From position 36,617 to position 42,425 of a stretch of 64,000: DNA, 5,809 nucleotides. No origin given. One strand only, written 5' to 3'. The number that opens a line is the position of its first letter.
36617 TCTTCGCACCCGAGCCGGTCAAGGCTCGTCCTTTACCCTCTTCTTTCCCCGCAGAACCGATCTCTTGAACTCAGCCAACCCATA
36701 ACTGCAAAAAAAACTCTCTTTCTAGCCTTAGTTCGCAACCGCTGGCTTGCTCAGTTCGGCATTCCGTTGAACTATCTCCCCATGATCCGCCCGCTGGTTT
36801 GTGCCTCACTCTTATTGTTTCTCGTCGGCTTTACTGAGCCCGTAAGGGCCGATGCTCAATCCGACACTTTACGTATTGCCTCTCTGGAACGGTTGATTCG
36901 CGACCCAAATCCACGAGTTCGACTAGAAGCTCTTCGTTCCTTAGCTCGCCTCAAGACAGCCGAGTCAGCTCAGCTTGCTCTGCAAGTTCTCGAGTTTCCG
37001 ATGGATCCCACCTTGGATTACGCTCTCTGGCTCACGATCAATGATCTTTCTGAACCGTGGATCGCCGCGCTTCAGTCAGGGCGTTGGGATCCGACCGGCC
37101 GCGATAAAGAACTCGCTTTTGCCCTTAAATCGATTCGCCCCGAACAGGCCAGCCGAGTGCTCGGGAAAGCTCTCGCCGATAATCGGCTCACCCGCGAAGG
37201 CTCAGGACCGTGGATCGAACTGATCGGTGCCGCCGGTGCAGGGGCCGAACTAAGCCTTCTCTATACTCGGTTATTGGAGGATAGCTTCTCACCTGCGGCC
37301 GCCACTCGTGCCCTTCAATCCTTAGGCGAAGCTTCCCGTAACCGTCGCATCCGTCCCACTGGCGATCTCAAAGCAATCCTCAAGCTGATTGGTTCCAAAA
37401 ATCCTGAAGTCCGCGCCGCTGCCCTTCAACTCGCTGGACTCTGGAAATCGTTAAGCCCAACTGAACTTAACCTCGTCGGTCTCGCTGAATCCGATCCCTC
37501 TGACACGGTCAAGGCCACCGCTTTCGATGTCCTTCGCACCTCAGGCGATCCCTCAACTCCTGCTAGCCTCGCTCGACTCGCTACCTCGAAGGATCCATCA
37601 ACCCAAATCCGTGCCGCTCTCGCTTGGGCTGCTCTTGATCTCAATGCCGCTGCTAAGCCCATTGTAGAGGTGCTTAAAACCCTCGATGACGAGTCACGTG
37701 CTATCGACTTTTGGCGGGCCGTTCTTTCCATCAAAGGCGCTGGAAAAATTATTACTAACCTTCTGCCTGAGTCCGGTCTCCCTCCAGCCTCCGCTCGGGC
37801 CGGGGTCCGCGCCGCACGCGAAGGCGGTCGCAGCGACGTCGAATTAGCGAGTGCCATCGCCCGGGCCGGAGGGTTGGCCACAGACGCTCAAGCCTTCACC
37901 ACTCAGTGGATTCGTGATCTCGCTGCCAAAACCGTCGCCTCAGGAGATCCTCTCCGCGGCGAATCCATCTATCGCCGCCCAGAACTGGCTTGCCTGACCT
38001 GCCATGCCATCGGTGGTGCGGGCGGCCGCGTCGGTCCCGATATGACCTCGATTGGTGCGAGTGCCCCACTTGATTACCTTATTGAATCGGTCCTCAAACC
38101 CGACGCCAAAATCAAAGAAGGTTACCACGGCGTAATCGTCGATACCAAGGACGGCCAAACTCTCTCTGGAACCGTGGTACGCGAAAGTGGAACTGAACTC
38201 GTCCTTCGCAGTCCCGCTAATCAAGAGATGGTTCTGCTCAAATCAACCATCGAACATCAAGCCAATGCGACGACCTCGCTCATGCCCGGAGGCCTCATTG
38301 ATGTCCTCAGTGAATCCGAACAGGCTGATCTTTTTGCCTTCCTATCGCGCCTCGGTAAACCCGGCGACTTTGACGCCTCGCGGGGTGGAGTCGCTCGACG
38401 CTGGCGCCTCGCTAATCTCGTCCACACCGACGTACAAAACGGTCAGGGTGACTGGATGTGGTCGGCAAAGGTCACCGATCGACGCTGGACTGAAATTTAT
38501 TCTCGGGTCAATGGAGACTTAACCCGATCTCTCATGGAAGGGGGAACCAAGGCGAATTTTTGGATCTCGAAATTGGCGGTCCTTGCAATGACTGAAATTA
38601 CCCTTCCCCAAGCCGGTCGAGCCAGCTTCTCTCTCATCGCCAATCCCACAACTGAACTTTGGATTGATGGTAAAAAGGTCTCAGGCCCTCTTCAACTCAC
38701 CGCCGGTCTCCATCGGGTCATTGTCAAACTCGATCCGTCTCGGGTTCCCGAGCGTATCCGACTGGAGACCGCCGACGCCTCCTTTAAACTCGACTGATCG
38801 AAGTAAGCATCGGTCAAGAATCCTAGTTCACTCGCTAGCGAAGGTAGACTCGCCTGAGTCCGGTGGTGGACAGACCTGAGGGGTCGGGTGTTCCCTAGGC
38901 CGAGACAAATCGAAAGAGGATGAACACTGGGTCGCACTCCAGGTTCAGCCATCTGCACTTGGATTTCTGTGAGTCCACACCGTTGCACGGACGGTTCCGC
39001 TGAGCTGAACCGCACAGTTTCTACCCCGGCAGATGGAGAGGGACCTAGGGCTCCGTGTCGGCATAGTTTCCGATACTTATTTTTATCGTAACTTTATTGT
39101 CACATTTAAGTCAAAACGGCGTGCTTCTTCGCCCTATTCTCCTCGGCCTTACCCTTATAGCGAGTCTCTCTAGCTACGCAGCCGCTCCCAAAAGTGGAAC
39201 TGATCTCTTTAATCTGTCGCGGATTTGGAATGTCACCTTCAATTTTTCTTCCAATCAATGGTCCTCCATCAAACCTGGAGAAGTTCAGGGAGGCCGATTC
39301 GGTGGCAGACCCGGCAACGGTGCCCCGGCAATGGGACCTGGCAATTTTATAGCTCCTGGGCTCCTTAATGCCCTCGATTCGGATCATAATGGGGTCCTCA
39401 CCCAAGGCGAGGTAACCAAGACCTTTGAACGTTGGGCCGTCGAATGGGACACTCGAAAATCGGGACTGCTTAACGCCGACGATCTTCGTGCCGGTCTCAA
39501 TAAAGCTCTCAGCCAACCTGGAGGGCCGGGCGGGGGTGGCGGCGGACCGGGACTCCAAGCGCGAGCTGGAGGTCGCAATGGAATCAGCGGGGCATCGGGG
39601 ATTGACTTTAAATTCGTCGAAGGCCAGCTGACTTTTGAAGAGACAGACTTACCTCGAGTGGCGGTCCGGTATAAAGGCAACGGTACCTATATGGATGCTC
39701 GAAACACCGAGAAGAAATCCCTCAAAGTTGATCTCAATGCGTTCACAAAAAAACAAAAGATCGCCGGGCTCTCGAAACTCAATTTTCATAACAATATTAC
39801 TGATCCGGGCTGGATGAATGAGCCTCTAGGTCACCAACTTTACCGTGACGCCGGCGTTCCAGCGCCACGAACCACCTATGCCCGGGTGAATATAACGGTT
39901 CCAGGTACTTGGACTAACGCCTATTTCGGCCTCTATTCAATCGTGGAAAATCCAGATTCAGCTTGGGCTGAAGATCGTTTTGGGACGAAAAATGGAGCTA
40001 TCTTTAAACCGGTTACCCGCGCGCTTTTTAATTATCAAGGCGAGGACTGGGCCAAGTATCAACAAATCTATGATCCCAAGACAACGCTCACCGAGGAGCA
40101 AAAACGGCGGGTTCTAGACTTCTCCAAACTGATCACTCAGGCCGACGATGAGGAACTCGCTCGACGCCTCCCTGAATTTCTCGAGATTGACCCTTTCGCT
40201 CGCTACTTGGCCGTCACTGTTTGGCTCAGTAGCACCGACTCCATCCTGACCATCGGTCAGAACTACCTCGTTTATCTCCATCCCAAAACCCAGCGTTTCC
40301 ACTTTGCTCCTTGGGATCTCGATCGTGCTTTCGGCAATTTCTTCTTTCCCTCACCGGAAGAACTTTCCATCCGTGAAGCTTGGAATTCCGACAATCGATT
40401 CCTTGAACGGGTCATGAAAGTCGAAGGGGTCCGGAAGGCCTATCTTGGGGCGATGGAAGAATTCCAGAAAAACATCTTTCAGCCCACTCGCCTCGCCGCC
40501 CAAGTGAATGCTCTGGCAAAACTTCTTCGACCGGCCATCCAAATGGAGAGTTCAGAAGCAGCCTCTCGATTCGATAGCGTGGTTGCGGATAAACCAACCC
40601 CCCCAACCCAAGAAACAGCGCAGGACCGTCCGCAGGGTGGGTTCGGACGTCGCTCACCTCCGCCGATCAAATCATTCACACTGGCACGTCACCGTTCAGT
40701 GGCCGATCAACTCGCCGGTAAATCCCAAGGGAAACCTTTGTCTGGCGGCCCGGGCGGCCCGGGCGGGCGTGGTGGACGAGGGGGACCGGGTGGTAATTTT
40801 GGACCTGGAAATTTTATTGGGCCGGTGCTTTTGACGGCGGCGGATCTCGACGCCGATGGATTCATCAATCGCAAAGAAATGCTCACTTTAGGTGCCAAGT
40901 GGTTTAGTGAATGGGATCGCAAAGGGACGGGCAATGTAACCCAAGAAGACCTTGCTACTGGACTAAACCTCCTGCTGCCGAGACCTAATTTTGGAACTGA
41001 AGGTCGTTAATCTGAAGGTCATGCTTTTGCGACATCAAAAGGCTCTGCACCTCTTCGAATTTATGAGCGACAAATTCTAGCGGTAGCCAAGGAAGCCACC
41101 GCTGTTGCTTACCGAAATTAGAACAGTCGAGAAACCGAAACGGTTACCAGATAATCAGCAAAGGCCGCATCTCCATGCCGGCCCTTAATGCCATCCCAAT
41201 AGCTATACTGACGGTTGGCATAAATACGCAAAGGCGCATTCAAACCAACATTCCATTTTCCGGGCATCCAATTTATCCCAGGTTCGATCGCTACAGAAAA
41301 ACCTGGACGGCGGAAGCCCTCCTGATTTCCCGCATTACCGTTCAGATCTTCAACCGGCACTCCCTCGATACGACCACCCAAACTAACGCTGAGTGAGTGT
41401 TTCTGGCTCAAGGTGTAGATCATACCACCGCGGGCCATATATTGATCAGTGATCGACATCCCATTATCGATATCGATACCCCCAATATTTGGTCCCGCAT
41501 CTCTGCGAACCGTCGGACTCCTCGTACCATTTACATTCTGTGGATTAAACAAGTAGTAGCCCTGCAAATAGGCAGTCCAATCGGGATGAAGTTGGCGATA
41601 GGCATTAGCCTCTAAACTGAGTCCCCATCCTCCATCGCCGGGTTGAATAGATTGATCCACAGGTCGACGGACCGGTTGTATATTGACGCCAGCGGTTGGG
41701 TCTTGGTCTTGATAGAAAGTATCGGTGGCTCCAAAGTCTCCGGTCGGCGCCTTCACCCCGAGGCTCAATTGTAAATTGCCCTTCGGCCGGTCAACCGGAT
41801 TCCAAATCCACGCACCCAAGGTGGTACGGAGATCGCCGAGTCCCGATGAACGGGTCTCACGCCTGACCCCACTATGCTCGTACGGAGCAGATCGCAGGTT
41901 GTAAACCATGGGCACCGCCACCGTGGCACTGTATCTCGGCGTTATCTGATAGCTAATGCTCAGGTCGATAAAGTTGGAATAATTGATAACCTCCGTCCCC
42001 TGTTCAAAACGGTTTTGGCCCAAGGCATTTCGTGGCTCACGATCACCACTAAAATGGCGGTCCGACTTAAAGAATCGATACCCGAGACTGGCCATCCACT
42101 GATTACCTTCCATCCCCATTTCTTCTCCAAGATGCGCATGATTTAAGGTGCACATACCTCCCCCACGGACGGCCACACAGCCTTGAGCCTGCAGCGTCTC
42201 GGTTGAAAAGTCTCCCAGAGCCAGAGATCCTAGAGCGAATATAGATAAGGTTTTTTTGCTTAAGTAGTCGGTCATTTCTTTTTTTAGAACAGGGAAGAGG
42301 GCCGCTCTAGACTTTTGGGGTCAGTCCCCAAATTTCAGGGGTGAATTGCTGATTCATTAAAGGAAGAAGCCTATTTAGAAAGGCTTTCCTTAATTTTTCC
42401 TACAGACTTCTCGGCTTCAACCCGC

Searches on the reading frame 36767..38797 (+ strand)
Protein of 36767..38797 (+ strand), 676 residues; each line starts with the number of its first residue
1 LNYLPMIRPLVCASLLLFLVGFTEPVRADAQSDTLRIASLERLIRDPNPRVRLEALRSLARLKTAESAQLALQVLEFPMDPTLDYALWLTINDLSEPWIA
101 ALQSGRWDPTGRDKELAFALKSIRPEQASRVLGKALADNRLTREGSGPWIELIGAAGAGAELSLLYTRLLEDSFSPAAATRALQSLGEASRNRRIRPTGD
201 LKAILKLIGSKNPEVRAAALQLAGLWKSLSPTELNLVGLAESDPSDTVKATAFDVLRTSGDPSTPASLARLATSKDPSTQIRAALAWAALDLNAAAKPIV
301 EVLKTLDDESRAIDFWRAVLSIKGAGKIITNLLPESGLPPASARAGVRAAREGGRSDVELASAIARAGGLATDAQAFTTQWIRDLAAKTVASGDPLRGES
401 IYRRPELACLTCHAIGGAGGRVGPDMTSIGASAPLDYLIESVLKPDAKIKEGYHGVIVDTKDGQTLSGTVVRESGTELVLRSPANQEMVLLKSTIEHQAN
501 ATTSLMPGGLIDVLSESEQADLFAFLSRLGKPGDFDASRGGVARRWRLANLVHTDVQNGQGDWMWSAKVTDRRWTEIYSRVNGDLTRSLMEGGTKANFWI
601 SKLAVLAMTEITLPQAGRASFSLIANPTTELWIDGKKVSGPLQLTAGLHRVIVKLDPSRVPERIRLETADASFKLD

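Call 5: search_protein_families(library=pfam, proteins=[window:36767-38797:+])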
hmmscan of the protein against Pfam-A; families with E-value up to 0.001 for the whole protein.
window:36767-38797:+ (676 aa): 2 families
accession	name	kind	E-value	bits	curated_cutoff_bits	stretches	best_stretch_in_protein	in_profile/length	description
PF13646.12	HEAT_2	-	6.5e-15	55.6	27.7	2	239-309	7-77/88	HEAT repeats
PF02985.28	HEAT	-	6.4e-10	38.8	23.5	0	40-62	5-27/31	HEAT repeat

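Call 6: search_protein_families(library=ncbifam, proteins=[window:36767-38797:+])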
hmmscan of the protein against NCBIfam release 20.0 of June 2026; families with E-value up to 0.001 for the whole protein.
window:36767-38797:+ (676 aa): 2 families
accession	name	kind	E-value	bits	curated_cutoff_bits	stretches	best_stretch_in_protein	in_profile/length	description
TIGR02603.1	CxxCH_TIGR02603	domain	4.4e-30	104.4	68.15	1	393-527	1-132/134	putative heme-binding domain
TIGR04485.1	thiosulf_SoxX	equivalog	0.00064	20.4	61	0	409-451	5-51/78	sulfur oxidation c-type cytochrome SoxX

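Call 23: find_encoding_contigs(protein=window:36767-38797:+, flank=10000, max_places=10)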
Protein window:36767-38797:+ (676 aa): no gene with exactly this product is on record in the collection.

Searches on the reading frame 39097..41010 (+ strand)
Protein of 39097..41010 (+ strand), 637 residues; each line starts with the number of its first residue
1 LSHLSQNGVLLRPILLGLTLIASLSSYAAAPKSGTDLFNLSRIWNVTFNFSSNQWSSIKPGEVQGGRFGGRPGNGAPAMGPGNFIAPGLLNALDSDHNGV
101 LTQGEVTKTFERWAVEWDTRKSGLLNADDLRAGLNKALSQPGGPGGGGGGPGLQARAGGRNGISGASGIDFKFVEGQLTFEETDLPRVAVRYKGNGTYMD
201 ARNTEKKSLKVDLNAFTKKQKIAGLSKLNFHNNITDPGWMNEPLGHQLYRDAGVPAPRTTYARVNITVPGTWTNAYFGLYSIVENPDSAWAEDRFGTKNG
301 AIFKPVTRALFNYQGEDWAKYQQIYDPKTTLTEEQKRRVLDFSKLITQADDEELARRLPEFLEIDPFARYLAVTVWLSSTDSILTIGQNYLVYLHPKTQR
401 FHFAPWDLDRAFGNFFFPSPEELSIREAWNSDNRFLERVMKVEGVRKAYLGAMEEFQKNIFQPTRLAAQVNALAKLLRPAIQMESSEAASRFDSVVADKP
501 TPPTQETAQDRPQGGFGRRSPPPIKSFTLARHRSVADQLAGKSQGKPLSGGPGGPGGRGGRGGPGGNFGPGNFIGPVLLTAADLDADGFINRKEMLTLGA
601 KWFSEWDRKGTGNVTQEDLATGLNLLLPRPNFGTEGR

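Call 5: search_protein_families(library=pfam, proteins=[window:39097-41010:+])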
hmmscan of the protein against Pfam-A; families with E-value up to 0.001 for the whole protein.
window:39097-41010:+ (637 aa): 4 families
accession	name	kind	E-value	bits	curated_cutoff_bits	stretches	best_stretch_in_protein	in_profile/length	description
PF08757.17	CotH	-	1.7e-49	169.5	23.8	1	190-492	1-299/322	CotH kinase protein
PF13405.12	EF-hand_6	-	3.5e-09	36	25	0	601-624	4-27/30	EF-hand domain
PF00036.39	EF-hand_1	-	1.1e-07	31.3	25.4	0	581-598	8-25/29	EF hand domain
PF13499.12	EF-hand_7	-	0.00018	22.2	30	0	91-111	9-29/67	EF-hand domain pair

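Call 6: search_protein_families(library=ncbifam, proteins=[window:39097-41010:+])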
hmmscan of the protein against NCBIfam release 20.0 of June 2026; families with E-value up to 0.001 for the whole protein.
window:39097-41010:+ (637 aa): 0 families

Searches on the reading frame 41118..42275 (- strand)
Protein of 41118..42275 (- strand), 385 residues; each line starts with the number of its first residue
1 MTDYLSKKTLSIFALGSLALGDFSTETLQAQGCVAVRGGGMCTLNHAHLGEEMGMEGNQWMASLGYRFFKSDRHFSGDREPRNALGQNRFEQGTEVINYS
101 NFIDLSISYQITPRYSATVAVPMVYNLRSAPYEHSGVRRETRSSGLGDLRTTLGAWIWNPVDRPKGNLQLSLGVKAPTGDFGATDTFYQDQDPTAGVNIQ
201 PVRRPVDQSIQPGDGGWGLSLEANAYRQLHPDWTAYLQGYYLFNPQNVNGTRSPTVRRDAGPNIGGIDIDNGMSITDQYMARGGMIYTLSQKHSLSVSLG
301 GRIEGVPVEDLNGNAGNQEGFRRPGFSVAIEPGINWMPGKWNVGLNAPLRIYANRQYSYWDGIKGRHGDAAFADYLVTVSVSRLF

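Call 24: find_encoding_contigs(protein=window:41118-42275:-, flank=10000, max_places=10)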
Protein window:41118-42275:- (385 aa): 8 contigs read that carry it; 8 places shown.
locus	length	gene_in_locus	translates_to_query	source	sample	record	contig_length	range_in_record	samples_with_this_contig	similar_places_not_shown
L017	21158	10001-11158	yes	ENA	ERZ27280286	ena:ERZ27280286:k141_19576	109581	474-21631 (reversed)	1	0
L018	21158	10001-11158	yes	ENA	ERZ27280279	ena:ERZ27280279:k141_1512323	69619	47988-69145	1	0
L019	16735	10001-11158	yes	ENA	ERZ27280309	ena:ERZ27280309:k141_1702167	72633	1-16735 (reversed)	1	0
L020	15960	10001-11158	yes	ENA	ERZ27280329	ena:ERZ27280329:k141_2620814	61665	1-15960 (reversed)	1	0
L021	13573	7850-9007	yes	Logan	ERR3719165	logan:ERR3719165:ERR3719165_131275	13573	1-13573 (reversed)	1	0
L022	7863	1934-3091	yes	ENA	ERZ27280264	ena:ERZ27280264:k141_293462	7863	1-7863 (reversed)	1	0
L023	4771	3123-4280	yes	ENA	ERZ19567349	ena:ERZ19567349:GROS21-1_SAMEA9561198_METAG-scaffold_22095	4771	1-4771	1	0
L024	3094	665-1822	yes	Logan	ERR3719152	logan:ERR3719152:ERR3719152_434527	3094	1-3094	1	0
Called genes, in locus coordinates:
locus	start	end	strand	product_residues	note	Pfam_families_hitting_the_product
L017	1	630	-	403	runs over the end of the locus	PF08757:CotH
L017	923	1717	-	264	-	PF07963:N_methyl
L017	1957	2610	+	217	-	PF11736:DUF3299 (weak)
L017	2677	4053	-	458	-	PF00072:Response_reg, PF00158:Sigma54_activat, PF14532:Sigma54_activ_2, PF07728:AAA_5 (weak), PF25601:AAA_lid_14, PF02954:HTH_8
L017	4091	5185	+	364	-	PF00005:ABC_tran, PF13304:AAA_21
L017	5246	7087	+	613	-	-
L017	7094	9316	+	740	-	PF17764:PriA_3primeBD, PF00270:DEAD, PF04851:ResIII, PF18319:Zn_ribbon_PriA, PF00271:Helicase_C, PF18074:PriA_C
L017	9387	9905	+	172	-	-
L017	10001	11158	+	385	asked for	-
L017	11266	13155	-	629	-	PF00036:EF-hand_1 (faint), PF13405:EF-hand_6 (faint), PF08757:CotH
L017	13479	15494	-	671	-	PF02985:HEAT (faint), PF13646:HEAT_2 (faint)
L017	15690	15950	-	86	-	-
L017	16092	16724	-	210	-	-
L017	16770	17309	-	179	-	-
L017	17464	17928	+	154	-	-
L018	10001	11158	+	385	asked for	-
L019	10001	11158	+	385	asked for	-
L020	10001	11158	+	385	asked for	-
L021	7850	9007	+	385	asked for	-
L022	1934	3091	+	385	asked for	-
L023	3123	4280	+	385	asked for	-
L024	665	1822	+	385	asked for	-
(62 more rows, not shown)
